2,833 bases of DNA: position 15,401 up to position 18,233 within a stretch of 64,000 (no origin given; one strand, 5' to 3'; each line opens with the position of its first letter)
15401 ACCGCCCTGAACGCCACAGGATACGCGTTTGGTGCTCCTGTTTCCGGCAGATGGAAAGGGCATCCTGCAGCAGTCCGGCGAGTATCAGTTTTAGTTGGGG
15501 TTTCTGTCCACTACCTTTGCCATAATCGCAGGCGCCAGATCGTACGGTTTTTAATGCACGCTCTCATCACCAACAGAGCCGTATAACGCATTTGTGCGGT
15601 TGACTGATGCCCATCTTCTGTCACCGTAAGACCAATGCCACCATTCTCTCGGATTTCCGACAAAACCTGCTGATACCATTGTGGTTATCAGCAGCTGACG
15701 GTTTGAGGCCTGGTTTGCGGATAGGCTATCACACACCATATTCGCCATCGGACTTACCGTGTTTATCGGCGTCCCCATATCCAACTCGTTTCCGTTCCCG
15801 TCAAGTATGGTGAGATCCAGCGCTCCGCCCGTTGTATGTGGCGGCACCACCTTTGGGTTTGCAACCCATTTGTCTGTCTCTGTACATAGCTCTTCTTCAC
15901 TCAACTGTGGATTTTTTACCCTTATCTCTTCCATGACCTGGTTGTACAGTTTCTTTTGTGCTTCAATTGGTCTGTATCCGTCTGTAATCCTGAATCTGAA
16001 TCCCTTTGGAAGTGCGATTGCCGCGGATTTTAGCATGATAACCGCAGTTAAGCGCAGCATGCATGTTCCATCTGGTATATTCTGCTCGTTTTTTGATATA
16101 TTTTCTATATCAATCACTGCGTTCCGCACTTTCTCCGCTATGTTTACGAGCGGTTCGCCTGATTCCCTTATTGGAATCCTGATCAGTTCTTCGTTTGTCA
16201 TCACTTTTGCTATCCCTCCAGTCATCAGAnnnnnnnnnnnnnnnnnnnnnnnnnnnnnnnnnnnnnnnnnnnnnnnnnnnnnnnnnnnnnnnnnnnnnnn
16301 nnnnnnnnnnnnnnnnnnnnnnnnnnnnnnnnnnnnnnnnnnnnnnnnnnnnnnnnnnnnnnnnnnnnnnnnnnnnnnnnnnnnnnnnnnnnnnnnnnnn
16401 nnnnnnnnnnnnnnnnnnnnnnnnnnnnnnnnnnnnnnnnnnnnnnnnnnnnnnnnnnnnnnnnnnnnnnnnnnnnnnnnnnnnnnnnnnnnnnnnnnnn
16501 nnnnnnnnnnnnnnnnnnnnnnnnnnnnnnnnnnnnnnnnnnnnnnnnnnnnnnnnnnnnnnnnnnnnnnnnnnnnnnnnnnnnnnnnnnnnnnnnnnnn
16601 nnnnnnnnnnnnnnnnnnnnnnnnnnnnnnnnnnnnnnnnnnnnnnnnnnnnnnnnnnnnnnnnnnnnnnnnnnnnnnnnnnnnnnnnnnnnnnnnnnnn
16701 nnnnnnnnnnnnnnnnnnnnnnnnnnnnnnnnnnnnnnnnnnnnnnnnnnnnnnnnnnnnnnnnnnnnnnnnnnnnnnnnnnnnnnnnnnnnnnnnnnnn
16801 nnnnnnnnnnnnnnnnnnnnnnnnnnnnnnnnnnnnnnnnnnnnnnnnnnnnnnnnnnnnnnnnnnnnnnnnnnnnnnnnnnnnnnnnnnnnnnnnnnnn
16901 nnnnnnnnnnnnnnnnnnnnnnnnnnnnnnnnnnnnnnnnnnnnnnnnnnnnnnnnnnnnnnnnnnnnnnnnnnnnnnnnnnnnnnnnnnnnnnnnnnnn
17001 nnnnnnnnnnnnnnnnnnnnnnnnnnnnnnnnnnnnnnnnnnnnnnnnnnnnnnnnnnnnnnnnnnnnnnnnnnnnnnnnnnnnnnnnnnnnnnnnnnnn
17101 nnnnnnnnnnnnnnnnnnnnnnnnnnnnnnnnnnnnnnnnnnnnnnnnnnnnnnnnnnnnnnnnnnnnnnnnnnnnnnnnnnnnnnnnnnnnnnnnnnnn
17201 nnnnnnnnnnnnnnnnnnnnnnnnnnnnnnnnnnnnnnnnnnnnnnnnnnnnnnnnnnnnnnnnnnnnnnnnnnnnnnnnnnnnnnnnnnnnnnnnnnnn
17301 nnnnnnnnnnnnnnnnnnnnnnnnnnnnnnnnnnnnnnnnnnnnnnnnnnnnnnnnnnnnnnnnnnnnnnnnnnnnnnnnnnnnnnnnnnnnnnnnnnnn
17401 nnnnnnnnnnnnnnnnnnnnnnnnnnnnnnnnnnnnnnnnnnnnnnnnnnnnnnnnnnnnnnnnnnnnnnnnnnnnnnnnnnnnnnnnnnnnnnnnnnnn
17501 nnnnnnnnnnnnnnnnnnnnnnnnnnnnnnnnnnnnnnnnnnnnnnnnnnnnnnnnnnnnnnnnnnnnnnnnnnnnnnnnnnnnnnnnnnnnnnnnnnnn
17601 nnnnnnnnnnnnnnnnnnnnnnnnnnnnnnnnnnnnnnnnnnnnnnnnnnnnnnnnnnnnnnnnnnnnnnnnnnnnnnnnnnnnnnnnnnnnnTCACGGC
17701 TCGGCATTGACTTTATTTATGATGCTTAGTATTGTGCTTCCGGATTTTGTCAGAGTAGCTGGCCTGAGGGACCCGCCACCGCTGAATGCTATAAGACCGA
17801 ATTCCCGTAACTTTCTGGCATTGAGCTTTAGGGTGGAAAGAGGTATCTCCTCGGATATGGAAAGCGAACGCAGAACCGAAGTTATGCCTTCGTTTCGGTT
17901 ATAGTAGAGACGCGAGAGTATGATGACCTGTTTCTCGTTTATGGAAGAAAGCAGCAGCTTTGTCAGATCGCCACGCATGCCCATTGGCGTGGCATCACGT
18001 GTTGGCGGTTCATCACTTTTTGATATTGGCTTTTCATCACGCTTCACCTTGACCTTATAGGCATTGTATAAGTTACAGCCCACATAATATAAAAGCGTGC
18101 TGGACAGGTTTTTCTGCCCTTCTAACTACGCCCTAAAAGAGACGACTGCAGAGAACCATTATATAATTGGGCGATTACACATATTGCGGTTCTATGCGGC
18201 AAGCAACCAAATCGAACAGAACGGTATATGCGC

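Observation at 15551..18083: Overlapping four-gene operon: wHTH - 351-aa orphan - stand-alone ThrRS editing (DTD-fold) domain - VanX D-Ala-D-Ala dipeptidase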

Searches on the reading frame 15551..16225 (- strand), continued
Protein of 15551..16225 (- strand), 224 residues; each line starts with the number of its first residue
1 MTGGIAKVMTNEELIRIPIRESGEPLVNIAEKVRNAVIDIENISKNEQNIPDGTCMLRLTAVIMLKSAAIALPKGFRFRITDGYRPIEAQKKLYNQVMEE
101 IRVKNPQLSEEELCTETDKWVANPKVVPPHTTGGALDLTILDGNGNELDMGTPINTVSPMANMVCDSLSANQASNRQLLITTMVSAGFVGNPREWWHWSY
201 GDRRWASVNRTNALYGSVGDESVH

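Call 68: search_solved_structures(query=window:15551-16225:-, max_evalue=0.001, show_alignments=2)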
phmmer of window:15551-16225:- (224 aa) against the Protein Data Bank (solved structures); distinct sequences matched with E-value up to 0.001: 1.
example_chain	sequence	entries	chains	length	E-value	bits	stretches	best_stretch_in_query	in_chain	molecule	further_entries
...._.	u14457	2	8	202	9.7e-11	44.8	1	61-203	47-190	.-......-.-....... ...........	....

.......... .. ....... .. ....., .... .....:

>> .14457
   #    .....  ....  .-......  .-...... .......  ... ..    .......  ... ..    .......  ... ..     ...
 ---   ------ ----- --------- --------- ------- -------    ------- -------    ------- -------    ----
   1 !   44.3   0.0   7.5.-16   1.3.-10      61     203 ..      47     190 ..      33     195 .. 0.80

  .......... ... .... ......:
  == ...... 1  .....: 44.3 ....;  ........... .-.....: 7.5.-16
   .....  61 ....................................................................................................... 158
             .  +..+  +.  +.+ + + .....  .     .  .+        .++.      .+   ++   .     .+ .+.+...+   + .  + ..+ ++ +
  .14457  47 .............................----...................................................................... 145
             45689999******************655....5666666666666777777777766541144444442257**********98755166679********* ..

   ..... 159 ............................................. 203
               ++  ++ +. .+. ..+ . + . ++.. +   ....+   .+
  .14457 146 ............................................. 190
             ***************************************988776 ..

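Call 80: search_protein_families(library=padloc, proteins=[window:15551-16225:-, L011:4132-5316:+, L014:4489-5940:+], max_evalue=0.01)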
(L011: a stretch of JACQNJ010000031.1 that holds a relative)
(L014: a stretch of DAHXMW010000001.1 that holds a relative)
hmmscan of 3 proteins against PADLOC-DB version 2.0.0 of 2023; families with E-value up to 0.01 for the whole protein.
window:15551-16225:- (224 aa): 0 families

L011:4132-5316:+ (394 aa): 0 families

L014:4489-5940:+ (483 aa): 0 families

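Call 81: search_protein_families(library=phrogs, proteins=[window:15551-16225:-, L011:4132-5316:+, L014:4489-5940:+], max_evalue=0.01)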
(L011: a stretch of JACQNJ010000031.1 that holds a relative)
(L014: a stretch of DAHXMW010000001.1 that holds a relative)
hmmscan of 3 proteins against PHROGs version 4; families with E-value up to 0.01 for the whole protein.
window:15551-16225:- (224 aa): 2 families
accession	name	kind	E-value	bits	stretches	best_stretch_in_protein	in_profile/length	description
phrog_10774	-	unknown function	0.0032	18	1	59-100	133-174/179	-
phrog_465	-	lysis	0.0034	17.7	1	74-145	70-120/292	endolysin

L011:4132-5316:+ (394 aa): 0 families

L014:4489-5940:+ (483 aa): 0 families

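Call 85: search_protein_families(library=pfam, proteins=[L014:6707-7441:+, L008:6581-7669:+, L008:7666-8457:+, L010:854-1933:+, L010:2125-2874:-, L010:2898-3440:-, L013:927-1370:+, L015:7119-8063:-, L017:3757-4824:-, L011:8321-8974:+], max_evalue=0.001)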
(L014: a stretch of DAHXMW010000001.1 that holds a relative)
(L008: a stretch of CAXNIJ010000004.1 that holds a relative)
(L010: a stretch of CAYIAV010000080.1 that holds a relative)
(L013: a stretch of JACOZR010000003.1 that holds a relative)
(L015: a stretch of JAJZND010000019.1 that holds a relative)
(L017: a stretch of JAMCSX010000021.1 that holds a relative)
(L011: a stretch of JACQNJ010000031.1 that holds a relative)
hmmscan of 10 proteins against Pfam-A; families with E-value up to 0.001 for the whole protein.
L014:6707-7441:+ (244 aa): 0 families

L008:6581-7669:+ (362 aa): 4 families
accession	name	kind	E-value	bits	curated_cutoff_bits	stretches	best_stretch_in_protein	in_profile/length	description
PF00005.33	ABC_tran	-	8e-27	95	25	1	79-222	2-136/137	ABC transporter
PF13304.12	AAA_21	-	3.5e-13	50.7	27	1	129-254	171-299/304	AAA domain, putative AbiEii toxin, Type IV TA system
PF13732.12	DrrA1-3_C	-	2e-05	25.7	27.4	1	277-355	1-76/81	ATP-binding protein DrrA1-3-like, C-terminal domain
PF13476.12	AAA_23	-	0.00048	21.2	27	1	77-252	9-175/201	AAA domain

L008:7666-8457:+ (263 aa): 1 family
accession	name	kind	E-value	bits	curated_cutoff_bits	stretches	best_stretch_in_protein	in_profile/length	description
PF06182.17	ABC2_membrane_6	-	1.4e-20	74.5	22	1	37-262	6-229/229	ABC-2 family transporter protein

L010:854-1933:+ (359 aa): 0 families

L010:2125-2874:- (249 aa): 1 family
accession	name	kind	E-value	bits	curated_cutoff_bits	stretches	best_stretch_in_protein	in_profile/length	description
PF01925.25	TauE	-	5.9e-30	105.1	32.6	1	10-246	2-237/237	Sulfite exporter TauE/SafE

L010:2898-3440:- (180 aa): 1 family
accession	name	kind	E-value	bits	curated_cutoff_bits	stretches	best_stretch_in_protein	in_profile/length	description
PF01994.21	Trm56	-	1.4e-44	151.2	25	1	54-170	1-118/119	tRNA ribose 2'-O-methyltransferase, aTrm56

L013:927-1370:+ (147 aa): 0 families

L015:7119-8063:- (314 aa): 2 families
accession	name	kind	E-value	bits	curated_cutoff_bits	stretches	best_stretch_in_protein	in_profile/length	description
PF02729.26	OTCace_N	-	7.3e-38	130.4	29.9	1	19-155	3-148/148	Aspartate/ornithine carbamoyltransferase, carbamoyl-P binding domain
PF00185.30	OTCace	-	1.1e-20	74.7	29.4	1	162-307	2-155/157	Aspartate/ornithine carbamoyltransferase, Asp/Orn binding domain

L017:3757-4824:- (355 aa): 5 families
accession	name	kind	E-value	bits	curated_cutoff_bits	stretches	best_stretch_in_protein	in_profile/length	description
PF00534.26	Glycos_transf_1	-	5.1e-26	91.7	26.4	1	182-335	13-171/172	Glycosyl transferases group 1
PF13692.12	Glyco_trans_1_4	-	9.4e-21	75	27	1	186-315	3-138/142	Glycosyl transferases group 1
PF13439.12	Glyco_transf_4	-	9.5e-08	32.7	28.5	1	44-164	45-159/170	Glycosyltransferase Family 4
PF13579.12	Glyco_trans_4_4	-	4.1e-07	30.9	29.7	1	39-166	38-154/158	Glycosyl transferase 4-like domain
PF20706.3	GT4-conflict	-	3.2e-06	26.8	26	1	151-296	163-320/385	Family 4 Glycosyltransferase in conflict systems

L011:8321-8974:+ (217 aa): 0 families

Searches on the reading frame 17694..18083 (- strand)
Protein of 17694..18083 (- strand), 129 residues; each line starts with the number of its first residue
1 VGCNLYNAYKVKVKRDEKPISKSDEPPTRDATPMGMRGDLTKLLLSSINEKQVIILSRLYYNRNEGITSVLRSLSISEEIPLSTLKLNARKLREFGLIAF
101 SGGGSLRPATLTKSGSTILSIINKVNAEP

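Call 3: search_protein_families(library=pfam, proteins=[window:17694-18083:-], max_evalue=0.1)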
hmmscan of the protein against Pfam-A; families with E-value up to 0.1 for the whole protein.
window:17694-18083:- (129 aa): 0 families

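Call 4: search_protein_families(library=ncbifam, proteins=[window:17694-18083:-], max_evalue=0.1)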
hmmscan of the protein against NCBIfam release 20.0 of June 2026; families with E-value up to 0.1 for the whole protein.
window:17694-18083:- (129 aa): 2 families
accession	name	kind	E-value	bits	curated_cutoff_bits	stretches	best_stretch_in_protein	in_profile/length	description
NF053753.1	TK0271_fam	exception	1.6e-16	60.3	130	1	40-124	2-85/89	TK0271 family transcriptional activator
NF050184.1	VpaChn25_0724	subfamily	0.076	13.2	65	0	67-119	24-74/88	VpaChn25_0724 family phage protein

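Call 80: search_protein_families(library=padloc, proteins=[window:17694-18083:-], max_evalue=0.01)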
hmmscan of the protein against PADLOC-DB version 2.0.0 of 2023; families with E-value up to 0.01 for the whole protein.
window:17694-18083:- (129 aa): 1 family
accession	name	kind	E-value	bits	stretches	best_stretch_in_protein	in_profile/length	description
PDLC01044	Csa3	-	0.0027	15.6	1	42-118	128-193/194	Type I-A associated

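Call 81: search_protein_families(library=phrogs, proteins=[window:17694-18083:-], max_evalue=0.01)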
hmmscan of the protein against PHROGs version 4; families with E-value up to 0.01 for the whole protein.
window:17694-18083:- (129 aa): 0 families
